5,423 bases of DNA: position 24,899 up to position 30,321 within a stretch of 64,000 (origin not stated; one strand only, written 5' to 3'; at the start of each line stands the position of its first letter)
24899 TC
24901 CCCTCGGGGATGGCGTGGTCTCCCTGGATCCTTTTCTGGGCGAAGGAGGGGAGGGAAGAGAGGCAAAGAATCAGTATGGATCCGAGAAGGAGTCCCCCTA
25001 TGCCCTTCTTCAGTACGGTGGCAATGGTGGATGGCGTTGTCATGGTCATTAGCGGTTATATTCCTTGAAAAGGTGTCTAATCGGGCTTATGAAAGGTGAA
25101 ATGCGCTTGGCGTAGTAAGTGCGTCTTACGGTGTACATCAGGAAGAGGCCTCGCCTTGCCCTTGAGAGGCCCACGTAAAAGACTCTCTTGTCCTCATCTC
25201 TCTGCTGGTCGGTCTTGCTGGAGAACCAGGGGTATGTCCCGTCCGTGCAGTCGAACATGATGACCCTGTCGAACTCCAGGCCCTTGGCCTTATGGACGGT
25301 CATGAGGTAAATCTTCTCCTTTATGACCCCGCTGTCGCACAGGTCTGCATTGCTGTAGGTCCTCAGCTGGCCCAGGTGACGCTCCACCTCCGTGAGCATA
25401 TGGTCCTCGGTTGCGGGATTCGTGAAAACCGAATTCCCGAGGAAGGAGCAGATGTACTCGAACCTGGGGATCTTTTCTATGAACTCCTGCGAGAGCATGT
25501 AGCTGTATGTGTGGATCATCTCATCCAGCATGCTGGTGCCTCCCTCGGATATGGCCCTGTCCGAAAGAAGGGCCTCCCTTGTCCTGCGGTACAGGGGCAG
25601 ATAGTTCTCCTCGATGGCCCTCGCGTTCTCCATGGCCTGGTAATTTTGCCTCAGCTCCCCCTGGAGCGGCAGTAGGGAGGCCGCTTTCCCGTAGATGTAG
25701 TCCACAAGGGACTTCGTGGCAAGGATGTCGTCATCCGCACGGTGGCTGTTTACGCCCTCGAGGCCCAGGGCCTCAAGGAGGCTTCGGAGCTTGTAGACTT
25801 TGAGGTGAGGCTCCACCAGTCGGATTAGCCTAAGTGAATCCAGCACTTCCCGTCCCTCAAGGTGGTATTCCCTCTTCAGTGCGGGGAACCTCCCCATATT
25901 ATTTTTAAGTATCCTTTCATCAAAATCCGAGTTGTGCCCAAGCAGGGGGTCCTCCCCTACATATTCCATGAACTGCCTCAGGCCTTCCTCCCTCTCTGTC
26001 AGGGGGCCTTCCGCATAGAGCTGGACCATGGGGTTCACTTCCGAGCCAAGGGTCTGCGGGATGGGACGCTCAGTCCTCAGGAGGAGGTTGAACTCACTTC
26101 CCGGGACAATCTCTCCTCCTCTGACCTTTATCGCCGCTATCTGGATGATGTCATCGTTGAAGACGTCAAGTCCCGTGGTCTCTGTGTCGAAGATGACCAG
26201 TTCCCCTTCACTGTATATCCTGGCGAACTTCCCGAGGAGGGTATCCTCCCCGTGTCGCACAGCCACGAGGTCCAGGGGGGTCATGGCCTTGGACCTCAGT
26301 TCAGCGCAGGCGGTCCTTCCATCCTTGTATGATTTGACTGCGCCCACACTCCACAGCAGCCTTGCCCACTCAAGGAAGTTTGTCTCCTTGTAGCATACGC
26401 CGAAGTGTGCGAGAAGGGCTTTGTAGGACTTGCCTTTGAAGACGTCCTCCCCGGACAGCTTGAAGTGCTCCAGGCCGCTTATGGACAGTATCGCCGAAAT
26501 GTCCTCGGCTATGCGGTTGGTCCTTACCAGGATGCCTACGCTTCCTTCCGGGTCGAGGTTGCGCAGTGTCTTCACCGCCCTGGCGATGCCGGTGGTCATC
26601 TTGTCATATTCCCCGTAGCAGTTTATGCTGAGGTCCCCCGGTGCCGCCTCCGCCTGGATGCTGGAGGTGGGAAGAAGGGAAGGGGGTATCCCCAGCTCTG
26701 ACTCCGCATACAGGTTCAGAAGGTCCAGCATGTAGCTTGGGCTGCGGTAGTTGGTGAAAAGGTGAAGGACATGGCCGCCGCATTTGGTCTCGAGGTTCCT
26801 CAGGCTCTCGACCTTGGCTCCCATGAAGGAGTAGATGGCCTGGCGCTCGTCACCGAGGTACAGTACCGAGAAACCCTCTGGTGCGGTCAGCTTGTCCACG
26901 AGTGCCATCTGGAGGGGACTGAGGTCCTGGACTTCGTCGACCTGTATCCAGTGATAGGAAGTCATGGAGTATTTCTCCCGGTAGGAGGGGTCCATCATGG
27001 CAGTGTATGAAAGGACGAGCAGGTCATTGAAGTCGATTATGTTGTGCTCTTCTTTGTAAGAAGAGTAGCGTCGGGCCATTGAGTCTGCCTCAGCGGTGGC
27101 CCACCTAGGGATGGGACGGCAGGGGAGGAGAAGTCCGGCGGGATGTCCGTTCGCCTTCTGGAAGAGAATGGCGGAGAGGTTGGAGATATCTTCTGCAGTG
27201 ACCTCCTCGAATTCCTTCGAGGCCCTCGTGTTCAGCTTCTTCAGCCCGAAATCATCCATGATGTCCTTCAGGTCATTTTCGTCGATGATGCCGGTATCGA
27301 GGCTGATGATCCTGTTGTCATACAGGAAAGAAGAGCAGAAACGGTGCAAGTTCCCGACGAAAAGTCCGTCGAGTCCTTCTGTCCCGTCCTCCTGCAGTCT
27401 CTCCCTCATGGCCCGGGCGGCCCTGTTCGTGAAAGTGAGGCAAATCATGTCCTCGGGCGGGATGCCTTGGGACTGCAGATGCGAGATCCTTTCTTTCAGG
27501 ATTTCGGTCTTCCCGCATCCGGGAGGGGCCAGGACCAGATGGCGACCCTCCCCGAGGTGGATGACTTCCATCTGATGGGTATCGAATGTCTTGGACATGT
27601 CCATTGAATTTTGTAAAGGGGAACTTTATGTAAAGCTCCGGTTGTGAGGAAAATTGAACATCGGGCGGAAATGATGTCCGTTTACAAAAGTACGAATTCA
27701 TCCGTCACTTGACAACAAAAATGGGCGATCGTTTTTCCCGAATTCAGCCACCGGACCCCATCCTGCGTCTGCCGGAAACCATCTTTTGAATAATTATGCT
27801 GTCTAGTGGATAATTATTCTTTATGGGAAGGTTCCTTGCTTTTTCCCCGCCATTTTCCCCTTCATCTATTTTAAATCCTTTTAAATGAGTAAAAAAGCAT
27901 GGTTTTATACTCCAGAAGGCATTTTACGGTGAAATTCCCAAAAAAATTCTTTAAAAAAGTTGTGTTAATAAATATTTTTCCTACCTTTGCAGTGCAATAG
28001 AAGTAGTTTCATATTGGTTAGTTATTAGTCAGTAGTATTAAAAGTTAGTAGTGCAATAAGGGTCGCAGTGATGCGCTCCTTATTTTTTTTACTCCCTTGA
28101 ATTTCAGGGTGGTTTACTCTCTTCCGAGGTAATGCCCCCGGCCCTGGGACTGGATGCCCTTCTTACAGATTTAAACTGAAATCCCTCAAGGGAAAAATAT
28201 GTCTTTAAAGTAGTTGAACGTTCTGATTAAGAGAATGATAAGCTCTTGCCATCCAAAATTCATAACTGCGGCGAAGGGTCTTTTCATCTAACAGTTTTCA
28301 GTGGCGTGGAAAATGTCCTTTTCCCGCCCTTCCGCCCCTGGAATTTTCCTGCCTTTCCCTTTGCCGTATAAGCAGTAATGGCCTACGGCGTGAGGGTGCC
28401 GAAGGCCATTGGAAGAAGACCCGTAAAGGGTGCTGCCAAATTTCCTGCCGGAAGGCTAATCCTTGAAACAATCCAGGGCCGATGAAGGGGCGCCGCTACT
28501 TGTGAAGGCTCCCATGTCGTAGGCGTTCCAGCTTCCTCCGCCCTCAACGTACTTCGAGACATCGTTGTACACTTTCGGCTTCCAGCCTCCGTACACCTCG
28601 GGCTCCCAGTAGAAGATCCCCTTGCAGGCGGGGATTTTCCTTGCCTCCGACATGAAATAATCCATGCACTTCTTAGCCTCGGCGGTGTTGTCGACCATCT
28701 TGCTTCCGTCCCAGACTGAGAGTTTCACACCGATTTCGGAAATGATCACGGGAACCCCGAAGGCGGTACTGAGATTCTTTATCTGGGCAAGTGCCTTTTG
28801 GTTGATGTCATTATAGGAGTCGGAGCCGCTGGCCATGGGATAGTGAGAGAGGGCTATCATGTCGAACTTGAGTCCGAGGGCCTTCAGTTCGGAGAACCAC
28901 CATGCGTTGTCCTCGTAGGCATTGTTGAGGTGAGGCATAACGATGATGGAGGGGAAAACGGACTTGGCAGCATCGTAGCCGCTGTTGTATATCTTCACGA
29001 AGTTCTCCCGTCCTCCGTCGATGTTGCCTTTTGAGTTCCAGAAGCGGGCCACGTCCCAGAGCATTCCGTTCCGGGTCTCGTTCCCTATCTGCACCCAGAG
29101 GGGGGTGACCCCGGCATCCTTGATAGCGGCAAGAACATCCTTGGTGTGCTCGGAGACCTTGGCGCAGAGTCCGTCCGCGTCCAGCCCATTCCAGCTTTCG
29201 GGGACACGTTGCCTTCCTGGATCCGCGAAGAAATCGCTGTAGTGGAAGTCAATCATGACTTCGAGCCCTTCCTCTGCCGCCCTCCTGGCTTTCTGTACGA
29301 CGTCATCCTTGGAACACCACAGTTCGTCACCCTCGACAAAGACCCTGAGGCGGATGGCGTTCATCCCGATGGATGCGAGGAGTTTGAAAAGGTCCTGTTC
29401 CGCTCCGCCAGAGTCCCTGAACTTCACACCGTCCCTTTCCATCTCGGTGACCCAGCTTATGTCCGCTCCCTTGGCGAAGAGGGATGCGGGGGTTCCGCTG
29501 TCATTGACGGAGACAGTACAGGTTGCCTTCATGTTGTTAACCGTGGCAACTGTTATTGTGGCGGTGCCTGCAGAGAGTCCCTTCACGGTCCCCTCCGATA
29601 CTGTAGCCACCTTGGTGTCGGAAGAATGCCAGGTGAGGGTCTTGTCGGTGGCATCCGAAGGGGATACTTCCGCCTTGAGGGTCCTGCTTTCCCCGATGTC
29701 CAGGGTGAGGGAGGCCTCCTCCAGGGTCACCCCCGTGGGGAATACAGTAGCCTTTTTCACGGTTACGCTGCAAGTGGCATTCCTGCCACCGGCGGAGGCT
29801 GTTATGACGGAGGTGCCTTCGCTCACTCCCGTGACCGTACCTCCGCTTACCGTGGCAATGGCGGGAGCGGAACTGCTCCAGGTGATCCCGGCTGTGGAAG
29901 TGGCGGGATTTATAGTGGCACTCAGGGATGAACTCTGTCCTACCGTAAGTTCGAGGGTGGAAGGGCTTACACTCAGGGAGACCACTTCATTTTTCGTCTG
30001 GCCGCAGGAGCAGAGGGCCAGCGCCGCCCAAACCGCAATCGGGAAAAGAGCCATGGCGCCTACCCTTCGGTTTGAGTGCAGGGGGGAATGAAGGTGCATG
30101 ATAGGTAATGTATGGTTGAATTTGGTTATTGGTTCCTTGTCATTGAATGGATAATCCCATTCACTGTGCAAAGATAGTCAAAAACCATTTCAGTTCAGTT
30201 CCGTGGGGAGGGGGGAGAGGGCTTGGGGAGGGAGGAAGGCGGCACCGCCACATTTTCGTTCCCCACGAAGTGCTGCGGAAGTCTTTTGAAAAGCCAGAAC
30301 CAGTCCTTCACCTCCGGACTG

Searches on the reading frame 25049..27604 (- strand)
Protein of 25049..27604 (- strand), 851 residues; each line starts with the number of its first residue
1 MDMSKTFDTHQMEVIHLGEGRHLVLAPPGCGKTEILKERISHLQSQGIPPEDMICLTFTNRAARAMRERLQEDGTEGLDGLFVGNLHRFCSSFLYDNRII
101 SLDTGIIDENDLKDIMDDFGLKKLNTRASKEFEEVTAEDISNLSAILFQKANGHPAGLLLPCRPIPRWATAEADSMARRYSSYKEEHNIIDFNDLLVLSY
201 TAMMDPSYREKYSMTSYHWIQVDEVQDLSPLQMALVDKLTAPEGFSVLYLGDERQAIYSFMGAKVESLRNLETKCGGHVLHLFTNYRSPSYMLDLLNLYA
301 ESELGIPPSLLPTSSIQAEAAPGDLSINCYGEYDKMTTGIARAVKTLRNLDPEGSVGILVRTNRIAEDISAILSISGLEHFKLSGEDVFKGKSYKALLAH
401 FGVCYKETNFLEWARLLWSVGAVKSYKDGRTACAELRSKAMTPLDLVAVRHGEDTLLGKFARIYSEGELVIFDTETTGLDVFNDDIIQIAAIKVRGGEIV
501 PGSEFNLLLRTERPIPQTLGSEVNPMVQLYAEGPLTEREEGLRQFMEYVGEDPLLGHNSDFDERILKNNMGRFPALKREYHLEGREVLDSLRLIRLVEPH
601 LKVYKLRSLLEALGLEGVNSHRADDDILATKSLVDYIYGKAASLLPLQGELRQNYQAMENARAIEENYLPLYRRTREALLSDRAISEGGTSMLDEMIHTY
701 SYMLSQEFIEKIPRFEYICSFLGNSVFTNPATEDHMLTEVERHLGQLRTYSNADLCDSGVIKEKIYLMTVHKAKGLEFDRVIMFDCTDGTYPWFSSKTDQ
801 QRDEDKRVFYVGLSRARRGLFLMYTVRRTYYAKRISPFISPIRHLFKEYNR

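Call 16: search_protein_families(library=pfam, proteins=[window:25049-27604:-], max_evalue=0.001)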
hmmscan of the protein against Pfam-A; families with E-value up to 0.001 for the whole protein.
window:25049-27604:- (851 aa): 7 families
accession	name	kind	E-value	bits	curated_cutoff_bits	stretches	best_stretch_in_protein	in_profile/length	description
PF13361.12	UvrD_C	-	1.5e-42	146.8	25.6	1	281-825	2-348/350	UvrD-like helicase C-terminal domain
PF00580.27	UvrD-helicase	-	1.4e-41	143.4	23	1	9-274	3-269/271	UvrD/REP helicase N-terminal domain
PF00929.31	RNase_T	-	1.4e-20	74.9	24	1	470-631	1-161/164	Exonuclease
PF13245.12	AAA_19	-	1.5e-19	71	25.1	1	18-260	10-133/134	AAA domain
PF13538.12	UvrD_C_2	-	2.5e-10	40.5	27.4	1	765-823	2-52/52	UvrD-like helicase C-terminal domain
PF01443.25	Viral_helicase1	-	6.8e-07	29.8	21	0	737-823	153-227/228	Viral superfamily 1 RNA helicase core domain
PF13604.12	AAA_30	-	2.2e-06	28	27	0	18-71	17-67/191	AAA domain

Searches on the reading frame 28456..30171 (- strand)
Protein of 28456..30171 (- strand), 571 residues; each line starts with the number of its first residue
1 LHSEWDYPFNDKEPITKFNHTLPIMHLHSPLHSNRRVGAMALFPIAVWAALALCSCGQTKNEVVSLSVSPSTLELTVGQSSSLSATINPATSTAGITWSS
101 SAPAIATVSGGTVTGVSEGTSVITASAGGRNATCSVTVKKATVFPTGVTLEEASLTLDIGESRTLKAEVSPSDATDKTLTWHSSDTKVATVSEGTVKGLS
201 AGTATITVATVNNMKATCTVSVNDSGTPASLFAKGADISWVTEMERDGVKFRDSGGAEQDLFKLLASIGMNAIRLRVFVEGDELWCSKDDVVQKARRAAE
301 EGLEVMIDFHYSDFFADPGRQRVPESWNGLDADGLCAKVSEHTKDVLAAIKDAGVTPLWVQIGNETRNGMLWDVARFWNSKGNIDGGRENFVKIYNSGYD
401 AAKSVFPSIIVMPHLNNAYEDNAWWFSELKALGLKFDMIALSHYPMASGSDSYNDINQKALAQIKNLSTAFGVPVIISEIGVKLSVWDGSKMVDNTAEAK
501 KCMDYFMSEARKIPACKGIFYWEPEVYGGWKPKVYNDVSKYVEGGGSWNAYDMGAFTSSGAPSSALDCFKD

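Call 16: search_protein_families(library=pfam, proteins=[window:28456-30171:-], max_evalue=0.001)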
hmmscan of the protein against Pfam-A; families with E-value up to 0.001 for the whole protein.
window:28456-30171:- (571 aa): 4 families
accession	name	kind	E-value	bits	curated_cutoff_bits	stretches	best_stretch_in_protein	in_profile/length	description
PF07745.19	Glyco_hydro_53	-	4e-71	240.2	24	1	234-567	2-338/340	Glycosyl hydrolase family 53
PF02368.24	Big_2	-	5e-24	84.5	22.8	2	146-220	3-79/79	Bacterial Ig-like domain (group 2)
PF22359.2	Big-like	-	3.4e-06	27.6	27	1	97-139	4-47/48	Bacterial Ig-like domain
PF00150.24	Cellulase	-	0.0002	21.4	23.5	0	254-508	21-258/272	Cellulase (glycosyl hydrolase family 5)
